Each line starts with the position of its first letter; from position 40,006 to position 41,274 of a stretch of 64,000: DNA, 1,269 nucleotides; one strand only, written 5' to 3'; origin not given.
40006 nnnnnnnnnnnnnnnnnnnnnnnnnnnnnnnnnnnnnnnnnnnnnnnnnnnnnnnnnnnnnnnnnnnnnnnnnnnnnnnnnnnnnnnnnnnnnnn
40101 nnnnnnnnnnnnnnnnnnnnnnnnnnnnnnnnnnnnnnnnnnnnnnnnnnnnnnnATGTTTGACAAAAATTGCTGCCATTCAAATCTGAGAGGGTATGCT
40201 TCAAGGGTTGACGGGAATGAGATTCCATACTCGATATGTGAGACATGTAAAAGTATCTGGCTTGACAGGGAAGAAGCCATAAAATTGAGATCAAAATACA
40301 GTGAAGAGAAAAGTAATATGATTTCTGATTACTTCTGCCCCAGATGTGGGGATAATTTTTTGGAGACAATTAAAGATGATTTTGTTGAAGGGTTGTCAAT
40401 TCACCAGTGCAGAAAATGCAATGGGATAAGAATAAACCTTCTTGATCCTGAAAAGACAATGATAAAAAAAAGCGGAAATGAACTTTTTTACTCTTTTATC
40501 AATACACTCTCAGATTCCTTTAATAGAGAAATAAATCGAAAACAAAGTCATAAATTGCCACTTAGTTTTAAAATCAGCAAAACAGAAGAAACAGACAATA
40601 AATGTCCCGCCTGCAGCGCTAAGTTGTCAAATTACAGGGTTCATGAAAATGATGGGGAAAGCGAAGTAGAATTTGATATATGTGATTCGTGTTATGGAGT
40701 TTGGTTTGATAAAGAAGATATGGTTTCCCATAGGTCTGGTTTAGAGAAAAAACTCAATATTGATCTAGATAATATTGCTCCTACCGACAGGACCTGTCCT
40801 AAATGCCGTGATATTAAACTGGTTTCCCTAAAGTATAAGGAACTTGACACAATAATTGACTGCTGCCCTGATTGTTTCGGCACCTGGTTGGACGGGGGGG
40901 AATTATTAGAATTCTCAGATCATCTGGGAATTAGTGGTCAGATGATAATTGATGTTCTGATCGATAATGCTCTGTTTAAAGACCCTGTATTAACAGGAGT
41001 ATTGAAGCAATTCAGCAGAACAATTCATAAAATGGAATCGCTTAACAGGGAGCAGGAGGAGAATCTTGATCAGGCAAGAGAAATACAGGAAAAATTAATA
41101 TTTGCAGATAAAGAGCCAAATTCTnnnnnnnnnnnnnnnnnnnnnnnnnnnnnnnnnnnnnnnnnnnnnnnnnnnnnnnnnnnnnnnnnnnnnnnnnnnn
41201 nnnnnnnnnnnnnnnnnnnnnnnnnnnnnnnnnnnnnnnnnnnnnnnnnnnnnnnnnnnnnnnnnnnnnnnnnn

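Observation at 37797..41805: Membrane TPR receptor-like protein coupled to a four-Zn-ribbon PP2C phosphatase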

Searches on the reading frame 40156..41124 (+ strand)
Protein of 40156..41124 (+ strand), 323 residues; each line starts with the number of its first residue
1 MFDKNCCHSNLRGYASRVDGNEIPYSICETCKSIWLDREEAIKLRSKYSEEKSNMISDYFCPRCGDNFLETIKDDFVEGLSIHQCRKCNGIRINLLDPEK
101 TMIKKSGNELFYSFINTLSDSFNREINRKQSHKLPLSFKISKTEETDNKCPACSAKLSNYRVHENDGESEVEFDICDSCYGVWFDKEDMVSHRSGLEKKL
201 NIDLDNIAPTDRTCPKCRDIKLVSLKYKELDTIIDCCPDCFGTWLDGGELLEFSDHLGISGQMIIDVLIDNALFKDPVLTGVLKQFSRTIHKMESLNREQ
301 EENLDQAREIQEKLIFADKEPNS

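Call 21: search_protein_families(library=pfam, proteins=[window:40156-41124:+], max_evalue=10)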
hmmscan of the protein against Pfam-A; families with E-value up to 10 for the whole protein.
seq(323 aa): 15 families
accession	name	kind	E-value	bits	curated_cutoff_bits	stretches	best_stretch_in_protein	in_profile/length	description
PF13453.11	Zn_ribbon_TFIIB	-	4.2e-25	87.3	22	4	149-189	1-35/41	Transcription factor zinc-finger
PF19108.5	DUF5795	-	0.025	15.1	27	1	197-219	22-44/74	Family of unknown function (DUF5795)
PF14369.11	Zn_ribbon_19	-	0.04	14.5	30.8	1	57-72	20-35/35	zinc-ribbon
PF23165.1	zf-C2H2_FBX41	-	0.085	12.8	24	1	59-67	3-11/30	F-box only protein 41 C2H2 zinc finger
PF09723.15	Zn_ribbon_8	-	0.089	13.3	34.4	2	58-90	5-34/41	Zinc ribbon domain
PF18439.7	zf_UBZ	-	0.15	12.2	25.6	1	58-71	2-15/32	Ubiquitin-Binding Zinc Finger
PF25169.1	DUF7830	-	0.29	11.5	27.5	1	34-66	10-42/72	Domain of unknown function (DUF7830)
PF04828.22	GFA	-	0.38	11.3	24.3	1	46-71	59-84/115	Glutathione-dependent formaldehyde-activating enzyme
PF05129.18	Zn_ribbon_Elf1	-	0.45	11.1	29.8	1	50-89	14-53/79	Transcription elongation factor Elf1 like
PF04423.19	Rad50_zn_hook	-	0.52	10.6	24.3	1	138-159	10-31/52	Rad50 zinc hook motif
PF12376.13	DUF3654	-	0.95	10.1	25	1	27-51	46-75/138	Protein of unknown function (DUF3654)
PF24042.1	DUF7351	-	1.9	8.6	31.2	1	37-89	45-101/177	Domain of unknown function (DUF7351)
PF13240.11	Zn_Ribbon_1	-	5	7.5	25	1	59-65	14-20/23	zinc-ribbon domain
PF12760.12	Zn_ribbon_IS1595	-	8.8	6.8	25.4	1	61-89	21-44/46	Transposase zinc-ribbon domain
PF14205.11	Cys_rich_KTR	-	8.9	6.6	25.5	1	214-233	30-49/54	Cysteine-rich KTR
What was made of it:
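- On Zn_ribbon_TFIIB (PF13453): E 4.2e-25 with 4 stretches on the N-terminal fragment (call 21).
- Four PF13453 stretches (call 21).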

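Call 35: search_protein_representatives(protein=window:40156-41040:+)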
Query: 295 residues. Proteins with E-value up to 0.001 (for the whole library): 1700; up to 1e-10: 64; up to 1e-30: 7. The best 150 are listed.
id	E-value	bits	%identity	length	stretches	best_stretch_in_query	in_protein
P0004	4.2e-109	380.8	56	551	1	3-294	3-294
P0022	1.2e-65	238.1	38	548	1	6-294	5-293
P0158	5.7e-64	232.6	49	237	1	1-230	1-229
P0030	2.5e-56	207.5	53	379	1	128-294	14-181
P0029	1.0e-52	195.7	35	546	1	18-294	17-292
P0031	3.2e-51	190.8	36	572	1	17-291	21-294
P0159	7.9e-34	133.6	59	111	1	1-101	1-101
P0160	2.2e-28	115.8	47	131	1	2-130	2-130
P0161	2.8e-28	115.4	37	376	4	150-259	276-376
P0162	3.9e-27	111.7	33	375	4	136-258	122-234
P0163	4.9e-25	104.8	38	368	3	149-250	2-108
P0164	1.2e-22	96.9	40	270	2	150-251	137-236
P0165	1.4e-21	93.4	37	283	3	143-251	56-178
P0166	5.3e-21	91.5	33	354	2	138-252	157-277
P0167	1.7e-20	89.8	32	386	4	147-258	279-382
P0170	1.5e-19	86.7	35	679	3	149-249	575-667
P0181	3.2e-14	69.3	34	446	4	135-250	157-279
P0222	2.4e-10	56.6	47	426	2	211-257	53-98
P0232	5.3e-10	55.4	31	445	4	131-253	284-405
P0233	5.6e-10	55.3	32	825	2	149-255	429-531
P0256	3.2e-09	52.9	37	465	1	150-252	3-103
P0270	6.6e-09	51.8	41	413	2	203-254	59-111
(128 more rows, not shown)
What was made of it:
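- Closest known: Stand-alone PF13453 double-ribbon proteins. Same: Ribbons 3-4 match hundreds of such proteins over aa 149-255 (call 35).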

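Call 36: search_protein_families(library=pfam, proteins=[P0161, P0162, P0167, P0170, P0181, P0222, P0232, P0233, P0256, P0270], max_evalue=0.001)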
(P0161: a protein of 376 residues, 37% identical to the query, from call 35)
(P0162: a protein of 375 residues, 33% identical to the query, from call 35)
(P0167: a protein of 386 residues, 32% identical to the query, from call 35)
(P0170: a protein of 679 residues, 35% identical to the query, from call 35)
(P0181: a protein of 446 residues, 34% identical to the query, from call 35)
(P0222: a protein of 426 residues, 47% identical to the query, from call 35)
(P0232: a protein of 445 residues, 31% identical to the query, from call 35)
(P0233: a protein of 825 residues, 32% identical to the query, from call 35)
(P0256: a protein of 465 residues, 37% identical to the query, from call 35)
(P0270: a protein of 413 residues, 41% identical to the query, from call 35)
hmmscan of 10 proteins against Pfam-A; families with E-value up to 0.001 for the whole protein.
P0161 (376 aa): 1 family
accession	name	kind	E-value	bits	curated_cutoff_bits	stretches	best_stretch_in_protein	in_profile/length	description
PF13453.11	Zn_ribbon_TFIIB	-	2.8e-56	187.1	22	6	67-106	2-38/41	Transcription factor zinc-finger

P0162 (375 aa): 3 families
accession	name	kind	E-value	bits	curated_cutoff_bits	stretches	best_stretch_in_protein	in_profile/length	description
PF13453.11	Zn_ribbon_TFIIB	-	1.8e-63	210.1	22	6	63-101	2-38/41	Transcription factor zinc-finger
PF12773.13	DZR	-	2.6e-05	24.7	27.3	0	4-33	10-31/45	Double zinc ribbon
PF01780.25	Ribosomal_L37ae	-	0.00093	19.7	21.9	0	118-160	18-58/85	Ribosomal L37ae protein family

P0167 (386 aa): 4 families
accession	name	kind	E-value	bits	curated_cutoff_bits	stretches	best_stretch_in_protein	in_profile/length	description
PF13453.11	Zn_ribbon_TFIIB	-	3.6e-50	167.5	22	5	336-379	1-40/41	Transcription factor zinc-finger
PF12773.13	DZR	-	4e-05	24.1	27.3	0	141-174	8-32/45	Double zinc ribbon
PF01197.23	Ribosomal_L31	-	0.00029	21.4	27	0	192-240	5-52/65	Ribosomal protein L31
PF23137.1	HVO_0758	-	0.00031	20.9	27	0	68-100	21-53/55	HVO_0758 mu-protein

P0170 (679 aa): 1 family
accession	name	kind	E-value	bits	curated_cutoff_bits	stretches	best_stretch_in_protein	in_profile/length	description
PF13453.11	Zn_ribbon_TFIIB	-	1.6e-47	159.1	22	5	445-481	2-38/41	Transcription factor zinc-finger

P0181 (446 aa): 3 families
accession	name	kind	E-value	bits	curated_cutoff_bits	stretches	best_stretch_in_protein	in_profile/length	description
PF13453.11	Zn_ribbon_TFIIB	-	5.5e-36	122.1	22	5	29-66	1-38/41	Transcription factor zinc-finger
PF24042.1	DUF7351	-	1.5e-06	28.5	31.2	0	170-249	2-75/177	Domain of unknown function (DUF7351)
PF14616.11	Rua1_C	-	0.00012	22.7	27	0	80-186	7-104/122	Transcription regulator Rua1, C-terminal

P0222 (426 aa): 4 families
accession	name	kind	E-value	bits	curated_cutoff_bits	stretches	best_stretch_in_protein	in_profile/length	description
PF13453.11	Zn_ribbon_TFIIB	-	2.4e-22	78.5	22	2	55-95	1-39/41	Transcription factor zinc-finger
PF12773.13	DZR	-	3.4e-06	27.6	27.3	1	194-260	1-44/45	Double zinc ribbon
PF13717.11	Zn_ribbon_4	-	3.7e-06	27.2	30.3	1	4-33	2-34/36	zinc-ribbon domain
PF13719.11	Zn_ribbon_5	-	1e-05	25.6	29.3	1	4-32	2-33/37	zinc-ribbon domain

P0232 (445 aa): 3 families
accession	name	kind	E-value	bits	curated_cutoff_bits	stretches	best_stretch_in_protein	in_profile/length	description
PF13453.11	Zn_ribbon_TFIIB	-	6.9e-51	169.8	22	6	367-407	1-40/41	Transcription factor zinc-finger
PF09526.16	DUF2387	-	0.00068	20.1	25.9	0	241-266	11-37/72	Probable metal-binding protein (DUF2387)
PF12773.13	DZR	-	0.00076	20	27.3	0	237-268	11-33/45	Double zinc ribbon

P0233 (825 aa): 4 families
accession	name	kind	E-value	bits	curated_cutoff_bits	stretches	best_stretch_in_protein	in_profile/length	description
PF13453.11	Zn_ribbon_TFIIB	-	3.4e-28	97.2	22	4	490-529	1-38/41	Transcription factor zinc-finger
PF13975.11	gag-asp_proteas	-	1e-22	81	28.2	2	252-345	1-92/92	gag-polyprotein putative aspartyl protease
PF13650.11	Asp_protease_2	-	2.9e-22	79.6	24.3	2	252-342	1-90/90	Aspartyl protease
PF13511.11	DUF4124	-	8.9e-12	45.5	22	1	8-65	2-55/56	Domain of unknown function (DUF4124)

P0256 (465 aa): 1 family
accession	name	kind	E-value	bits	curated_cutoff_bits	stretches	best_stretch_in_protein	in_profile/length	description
PF13453.11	Zn_ribbon_TFIIB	-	7.8e-25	86.4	22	2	65-106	1-40/41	Transcription factor zinc-finger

P0270 (413 aa): 1 family
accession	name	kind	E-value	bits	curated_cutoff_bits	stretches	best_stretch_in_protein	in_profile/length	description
PF13453.11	Zn_ribbon_TFIIB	-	2.4e-12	46.5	22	1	7-49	2-40/41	Transcription factor zinc-finger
